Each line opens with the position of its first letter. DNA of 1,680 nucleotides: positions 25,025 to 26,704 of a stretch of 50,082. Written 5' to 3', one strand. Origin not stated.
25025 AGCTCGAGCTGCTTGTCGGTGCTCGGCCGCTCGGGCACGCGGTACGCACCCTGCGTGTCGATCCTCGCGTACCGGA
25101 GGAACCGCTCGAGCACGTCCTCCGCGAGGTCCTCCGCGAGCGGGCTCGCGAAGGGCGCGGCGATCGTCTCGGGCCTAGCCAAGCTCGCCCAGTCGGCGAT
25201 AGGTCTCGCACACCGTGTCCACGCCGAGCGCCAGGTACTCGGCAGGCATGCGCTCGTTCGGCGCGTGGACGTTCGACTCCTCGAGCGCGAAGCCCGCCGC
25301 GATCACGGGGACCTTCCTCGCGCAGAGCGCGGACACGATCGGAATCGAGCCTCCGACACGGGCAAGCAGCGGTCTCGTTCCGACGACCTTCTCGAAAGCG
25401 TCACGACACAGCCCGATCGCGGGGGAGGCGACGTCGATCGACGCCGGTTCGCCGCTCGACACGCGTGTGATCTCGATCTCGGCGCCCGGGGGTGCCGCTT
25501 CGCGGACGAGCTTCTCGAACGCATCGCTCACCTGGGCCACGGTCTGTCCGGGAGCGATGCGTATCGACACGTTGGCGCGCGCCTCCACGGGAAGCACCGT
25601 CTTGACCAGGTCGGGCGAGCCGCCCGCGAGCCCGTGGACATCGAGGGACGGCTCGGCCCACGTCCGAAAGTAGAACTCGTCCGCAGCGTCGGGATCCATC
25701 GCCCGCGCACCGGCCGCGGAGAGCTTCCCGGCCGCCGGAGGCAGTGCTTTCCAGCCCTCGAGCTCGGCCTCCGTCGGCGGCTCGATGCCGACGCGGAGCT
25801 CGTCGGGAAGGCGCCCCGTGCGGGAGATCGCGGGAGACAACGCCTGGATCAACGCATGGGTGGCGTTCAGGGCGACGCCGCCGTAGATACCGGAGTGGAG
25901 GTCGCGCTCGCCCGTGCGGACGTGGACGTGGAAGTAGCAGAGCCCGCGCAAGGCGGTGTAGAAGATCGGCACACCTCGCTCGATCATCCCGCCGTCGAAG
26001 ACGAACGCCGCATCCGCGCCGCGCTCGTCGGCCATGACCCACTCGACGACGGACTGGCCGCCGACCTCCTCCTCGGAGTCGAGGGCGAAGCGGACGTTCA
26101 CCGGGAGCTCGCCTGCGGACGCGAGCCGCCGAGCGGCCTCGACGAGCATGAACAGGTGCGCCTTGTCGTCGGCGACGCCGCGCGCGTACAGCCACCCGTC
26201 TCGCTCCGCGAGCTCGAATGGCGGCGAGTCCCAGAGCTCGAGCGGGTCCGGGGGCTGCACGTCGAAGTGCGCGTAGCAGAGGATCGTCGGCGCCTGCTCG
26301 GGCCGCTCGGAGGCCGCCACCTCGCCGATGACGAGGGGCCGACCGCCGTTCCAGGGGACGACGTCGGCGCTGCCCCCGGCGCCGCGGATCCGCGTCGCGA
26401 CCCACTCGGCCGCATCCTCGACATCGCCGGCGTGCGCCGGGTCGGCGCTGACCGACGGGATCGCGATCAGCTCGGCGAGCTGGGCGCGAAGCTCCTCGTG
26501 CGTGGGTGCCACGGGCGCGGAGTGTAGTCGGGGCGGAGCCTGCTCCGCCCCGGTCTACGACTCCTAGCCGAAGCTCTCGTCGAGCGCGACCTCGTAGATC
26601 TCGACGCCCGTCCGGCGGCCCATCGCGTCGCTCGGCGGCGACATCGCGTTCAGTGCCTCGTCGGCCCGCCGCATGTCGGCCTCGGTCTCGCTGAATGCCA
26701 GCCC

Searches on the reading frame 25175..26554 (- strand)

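Call 72: search_protein_families(library=pfam, proteins=[window:25175-26554:-], max_evalue=0.00001)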
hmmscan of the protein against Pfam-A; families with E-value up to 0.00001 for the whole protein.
window:25175-26554:- (459 aa): 2 families
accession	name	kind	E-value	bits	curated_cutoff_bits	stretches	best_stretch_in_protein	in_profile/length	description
PF01546.33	Peptidase_M20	-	6.4e-29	101.8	24.6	1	93-451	2-203/206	Peptidase family M20/M25/M40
PF07687.19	M20_dimer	-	1.5e-13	51.1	21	1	201-357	2-106/107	Peptidase dimerisation domain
